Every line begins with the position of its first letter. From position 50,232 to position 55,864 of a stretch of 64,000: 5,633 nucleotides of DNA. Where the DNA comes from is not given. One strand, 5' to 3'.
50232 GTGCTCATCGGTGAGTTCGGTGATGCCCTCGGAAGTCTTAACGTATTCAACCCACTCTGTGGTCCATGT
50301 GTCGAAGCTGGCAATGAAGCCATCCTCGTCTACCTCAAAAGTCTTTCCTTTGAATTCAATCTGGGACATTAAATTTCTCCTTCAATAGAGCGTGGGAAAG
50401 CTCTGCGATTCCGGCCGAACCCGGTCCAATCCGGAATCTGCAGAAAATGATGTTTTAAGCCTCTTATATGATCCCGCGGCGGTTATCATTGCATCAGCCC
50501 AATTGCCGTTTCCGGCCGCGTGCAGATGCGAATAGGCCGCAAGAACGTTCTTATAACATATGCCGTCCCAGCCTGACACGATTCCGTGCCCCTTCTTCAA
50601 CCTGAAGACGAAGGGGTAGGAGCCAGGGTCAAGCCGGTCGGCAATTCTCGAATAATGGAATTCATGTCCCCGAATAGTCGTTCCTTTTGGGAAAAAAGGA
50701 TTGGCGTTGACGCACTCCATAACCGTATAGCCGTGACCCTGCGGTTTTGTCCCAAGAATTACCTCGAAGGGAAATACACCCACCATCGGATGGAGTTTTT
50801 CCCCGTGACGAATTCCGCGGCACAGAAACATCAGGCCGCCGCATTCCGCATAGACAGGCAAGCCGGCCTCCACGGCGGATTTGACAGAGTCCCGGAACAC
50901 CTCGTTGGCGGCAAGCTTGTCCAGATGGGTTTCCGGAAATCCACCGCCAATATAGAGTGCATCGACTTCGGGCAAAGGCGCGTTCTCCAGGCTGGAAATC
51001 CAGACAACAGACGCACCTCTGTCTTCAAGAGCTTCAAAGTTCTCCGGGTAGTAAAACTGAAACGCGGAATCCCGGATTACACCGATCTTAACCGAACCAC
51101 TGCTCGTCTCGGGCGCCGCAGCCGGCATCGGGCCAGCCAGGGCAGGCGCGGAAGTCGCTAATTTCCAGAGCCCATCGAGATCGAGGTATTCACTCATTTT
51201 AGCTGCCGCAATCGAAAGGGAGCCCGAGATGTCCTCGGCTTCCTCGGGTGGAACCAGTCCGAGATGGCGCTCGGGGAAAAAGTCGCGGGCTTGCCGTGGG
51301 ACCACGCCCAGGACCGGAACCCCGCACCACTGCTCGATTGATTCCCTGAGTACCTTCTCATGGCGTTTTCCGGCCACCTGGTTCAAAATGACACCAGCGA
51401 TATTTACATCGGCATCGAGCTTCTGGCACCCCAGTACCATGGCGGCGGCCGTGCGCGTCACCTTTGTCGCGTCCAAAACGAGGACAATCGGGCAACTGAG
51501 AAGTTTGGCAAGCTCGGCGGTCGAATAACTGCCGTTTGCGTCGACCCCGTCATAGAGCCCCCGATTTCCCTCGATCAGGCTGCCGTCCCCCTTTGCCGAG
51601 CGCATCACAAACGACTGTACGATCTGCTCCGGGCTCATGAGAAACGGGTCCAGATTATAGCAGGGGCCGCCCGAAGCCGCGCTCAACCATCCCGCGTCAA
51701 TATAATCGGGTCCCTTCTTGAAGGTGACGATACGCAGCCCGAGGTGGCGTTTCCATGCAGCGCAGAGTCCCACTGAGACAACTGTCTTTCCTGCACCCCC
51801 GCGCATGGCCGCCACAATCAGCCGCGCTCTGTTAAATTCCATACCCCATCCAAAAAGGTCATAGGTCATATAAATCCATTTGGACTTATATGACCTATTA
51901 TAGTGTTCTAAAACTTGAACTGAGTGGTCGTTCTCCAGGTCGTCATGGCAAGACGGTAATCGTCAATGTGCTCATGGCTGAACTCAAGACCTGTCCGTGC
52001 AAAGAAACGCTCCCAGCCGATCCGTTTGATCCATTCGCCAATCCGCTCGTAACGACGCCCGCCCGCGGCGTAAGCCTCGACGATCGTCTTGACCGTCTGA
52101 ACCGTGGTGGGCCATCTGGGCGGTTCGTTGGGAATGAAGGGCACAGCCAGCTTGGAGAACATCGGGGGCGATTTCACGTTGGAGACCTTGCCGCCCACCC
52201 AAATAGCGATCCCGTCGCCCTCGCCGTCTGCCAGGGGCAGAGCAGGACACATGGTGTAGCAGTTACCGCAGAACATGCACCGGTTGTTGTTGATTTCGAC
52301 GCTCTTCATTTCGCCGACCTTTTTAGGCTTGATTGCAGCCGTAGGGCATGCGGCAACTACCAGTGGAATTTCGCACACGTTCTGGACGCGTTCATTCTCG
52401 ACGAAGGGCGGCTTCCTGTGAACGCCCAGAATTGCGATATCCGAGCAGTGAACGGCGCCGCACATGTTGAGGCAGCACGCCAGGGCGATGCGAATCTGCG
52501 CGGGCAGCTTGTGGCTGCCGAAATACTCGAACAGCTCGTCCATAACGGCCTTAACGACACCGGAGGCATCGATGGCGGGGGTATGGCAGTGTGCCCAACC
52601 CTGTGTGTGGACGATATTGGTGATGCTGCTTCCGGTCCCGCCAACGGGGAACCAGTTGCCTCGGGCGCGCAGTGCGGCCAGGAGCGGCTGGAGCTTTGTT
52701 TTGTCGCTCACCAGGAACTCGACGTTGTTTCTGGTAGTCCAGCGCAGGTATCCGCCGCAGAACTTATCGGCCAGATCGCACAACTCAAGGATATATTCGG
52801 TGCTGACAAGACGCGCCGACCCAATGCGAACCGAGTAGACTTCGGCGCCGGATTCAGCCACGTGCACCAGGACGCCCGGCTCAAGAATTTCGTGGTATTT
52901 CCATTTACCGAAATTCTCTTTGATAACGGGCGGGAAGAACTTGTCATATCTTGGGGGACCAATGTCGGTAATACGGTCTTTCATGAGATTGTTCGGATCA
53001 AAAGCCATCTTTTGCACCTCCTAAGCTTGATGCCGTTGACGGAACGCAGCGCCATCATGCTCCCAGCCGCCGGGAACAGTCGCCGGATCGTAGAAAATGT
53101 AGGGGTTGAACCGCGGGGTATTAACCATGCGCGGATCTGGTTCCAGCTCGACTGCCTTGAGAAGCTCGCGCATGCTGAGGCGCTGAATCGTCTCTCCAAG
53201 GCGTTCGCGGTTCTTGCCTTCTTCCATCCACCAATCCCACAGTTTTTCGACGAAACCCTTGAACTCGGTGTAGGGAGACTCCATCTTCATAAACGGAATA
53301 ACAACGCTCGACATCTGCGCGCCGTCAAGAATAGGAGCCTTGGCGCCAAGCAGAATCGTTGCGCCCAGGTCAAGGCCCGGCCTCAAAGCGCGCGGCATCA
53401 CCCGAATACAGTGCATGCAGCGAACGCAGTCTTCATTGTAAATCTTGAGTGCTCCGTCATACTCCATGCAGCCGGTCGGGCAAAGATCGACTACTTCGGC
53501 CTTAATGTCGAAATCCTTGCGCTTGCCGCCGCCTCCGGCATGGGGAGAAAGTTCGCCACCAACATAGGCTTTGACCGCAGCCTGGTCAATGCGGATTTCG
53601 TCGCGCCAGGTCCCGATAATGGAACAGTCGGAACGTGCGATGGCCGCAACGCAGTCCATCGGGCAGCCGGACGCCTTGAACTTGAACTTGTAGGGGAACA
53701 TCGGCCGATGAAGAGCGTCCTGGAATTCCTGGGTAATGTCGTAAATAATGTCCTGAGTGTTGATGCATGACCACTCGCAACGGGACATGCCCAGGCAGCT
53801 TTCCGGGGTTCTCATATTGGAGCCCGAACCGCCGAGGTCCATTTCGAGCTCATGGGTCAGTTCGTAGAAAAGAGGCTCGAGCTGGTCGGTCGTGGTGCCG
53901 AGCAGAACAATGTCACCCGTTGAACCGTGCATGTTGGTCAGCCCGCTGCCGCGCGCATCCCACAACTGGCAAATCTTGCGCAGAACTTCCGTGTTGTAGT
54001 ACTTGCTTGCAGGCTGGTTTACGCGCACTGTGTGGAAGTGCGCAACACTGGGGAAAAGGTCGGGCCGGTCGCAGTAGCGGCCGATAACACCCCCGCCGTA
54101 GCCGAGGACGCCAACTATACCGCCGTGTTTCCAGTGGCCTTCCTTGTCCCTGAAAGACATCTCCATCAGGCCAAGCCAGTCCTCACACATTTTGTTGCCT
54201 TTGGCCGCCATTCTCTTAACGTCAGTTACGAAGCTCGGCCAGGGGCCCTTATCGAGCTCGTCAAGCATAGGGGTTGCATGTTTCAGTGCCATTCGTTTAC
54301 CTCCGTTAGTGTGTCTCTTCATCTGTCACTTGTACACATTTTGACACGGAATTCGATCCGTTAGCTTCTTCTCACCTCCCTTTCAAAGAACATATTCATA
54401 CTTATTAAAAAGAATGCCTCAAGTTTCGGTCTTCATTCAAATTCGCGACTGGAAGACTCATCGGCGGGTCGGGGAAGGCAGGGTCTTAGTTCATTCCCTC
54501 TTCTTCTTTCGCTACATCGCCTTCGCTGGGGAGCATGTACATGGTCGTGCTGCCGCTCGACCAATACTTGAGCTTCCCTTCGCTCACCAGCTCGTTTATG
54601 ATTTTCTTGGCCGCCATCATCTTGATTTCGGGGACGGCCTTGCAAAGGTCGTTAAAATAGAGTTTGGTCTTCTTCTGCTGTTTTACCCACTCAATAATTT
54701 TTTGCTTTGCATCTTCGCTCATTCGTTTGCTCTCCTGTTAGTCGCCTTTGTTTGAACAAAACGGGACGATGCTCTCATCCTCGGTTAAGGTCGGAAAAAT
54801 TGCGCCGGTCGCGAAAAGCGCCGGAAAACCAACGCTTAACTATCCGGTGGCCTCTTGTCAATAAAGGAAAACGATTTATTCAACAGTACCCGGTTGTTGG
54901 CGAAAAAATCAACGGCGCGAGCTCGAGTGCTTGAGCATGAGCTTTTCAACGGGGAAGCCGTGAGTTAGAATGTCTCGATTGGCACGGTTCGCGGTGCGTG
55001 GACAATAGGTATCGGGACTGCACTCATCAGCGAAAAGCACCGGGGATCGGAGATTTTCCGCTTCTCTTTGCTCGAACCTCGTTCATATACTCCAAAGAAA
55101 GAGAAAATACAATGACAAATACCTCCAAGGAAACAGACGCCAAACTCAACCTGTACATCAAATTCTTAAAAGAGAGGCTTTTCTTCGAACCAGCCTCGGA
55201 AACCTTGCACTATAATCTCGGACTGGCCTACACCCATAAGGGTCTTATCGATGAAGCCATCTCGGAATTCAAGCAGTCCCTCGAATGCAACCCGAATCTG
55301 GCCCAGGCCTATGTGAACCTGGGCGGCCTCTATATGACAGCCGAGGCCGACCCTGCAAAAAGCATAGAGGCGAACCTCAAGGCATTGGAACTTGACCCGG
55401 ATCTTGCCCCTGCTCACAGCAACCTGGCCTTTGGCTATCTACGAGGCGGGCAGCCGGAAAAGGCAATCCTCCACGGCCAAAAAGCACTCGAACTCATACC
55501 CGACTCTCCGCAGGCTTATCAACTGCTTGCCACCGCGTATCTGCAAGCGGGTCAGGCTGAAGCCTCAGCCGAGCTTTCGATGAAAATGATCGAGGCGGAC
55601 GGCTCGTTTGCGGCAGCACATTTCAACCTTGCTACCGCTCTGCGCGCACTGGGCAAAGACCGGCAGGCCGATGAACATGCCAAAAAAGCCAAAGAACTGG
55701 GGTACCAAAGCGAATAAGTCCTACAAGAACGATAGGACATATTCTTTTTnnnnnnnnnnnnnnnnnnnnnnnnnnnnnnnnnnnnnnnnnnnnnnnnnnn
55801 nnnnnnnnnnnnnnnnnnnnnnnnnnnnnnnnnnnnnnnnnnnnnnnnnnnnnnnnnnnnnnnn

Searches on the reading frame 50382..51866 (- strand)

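Call 60: search_protein_families(library=pfam, proteins=[window:50382-51866:-], max_evalue=0.001)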
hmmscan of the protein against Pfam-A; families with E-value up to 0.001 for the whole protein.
window:50382-51866:- (494 aa): 4 families
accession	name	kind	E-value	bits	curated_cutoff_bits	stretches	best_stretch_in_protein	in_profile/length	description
PF07685.20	GATase_3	-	1.2e-36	126.7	27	1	260-452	1-193/196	CobB/CobQ-like glutamine amidotransferase domain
PF01656.29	CbiA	-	7.4e-18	65.1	25.4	1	17-194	2-114/125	CobQ/CobB/MinD/ParA nucleotide binding domain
PF13500.12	AAA_26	-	3.9e-15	56.7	27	1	91-192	97-191/198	AAA domain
PF01174.25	SNO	-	0.00075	19.9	27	0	296-355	29-88/188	SNO glutamine amidotransferase family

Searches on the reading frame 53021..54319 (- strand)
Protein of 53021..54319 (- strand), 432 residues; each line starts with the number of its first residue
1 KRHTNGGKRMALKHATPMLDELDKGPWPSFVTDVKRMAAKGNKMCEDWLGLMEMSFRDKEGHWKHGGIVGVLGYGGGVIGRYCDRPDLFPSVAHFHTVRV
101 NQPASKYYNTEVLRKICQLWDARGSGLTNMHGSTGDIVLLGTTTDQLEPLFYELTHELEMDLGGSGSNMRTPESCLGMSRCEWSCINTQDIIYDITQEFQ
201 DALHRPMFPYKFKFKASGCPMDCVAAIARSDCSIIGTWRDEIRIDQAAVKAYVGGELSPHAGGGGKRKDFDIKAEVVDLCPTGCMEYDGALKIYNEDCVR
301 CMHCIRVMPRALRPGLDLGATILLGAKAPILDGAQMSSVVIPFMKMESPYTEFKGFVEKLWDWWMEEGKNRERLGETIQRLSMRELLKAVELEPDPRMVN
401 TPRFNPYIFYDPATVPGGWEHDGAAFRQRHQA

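Call 60: search_protein_families(library=pfam, proteins=[window:53021-54319:-], max_evalue=0.001)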
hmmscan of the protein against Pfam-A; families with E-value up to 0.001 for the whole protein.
window:53021-54319:- (432 aa): 2 families
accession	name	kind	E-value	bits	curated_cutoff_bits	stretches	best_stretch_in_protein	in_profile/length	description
PF01077.27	NIR_SIR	-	5.5e-36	123.8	27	1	165-392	1-152/158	Nitrite and sulphite reductase 4Fe-4S domain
PF03460.22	NIR_SIR_ferr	-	0.00032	20.8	24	1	93-154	7-66/69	Nitrite/Sulfite reductase ferredoxin-like half domain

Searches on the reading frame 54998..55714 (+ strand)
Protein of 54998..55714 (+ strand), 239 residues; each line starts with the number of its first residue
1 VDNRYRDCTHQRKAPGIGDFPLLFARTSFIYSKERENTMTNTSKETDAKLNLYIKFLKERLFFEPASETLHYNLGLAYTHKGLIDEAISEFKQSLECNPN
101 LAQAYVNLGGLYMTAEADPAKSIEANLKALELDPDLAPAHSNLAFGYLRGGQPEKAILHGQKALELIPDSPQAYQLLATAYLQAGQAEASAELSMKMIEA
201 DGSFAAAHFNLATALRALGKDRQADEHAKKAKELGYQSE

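Call 60: search_protein_families(library=pfam, proteins=[window:54998-55714:+], max_evalue=0.001)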
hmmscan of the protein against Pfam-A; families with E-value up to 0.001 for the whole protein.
window:54998-55714:+ (239 aa): 14 families
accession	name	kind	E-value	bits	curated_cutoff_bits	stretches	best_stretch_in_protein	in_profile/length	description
PF13431.12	TPR_17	-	4e-23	80.1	24.4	1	161-188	3-30/34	Tetratricopeptide repeat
PF13414.12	TPR_11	-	1e-17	63.9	26.8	2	75-113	1-39/42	TPR repeat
PF00515.34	TPR_1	-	1.7e-17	62.8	27.8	1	71-100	4-33/34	Tetratricopeptide repeat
PF07719.23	TPR_2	-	3.8e-17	61.4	27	2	70-100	3-33/34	Tetratricopeptide repeat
PF13181.12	TPR_8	-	5.4e-16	57.8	25.7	1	70-100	3-33/34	Tetratricopeptide repeat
PF13424.12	TPR_12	-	4.4e-13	49.7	30.1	3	69-133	4-75/77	Tetratricopeptide repeat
PF13428.12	TPR_14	-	4.1e-09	36.7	23.5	0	143-179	7-43/44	Tetratricopeptide repeat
PF14559.12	TPR_19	-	4.2e-09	37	25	1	150-191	4-45/68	Tetratricopeptide repeat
PF13432.12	TPR_16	-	9.7e-08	32.8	32.7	0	52-100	19-63/65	Tetratricopeptide repeat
PF12895.13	ANAPC3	-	1.6e-07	32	27.2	1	154-225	6-76/82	Anaphase-promoting complex, cyclosome, subunit 3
PF23914.1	TPR_CcmH_CycH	-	2.8e-07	31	42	0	92-193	40-143/158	Cytochrome c-type biogenesis protein H TPR domain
PF13176.12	TPR_7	-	5.2e-06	26.6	27.9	0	71-95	2-26/36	Tetratricopeptide repeat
PF14561.12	TPR_20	-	4.6e-05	24.1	25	0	161-223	12-76/90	Tetratricopeptide repeat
PF13374.12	TPR_10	-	0.00035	20.9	27.5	0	210-232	7-29/42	Tetratricopeptide repeat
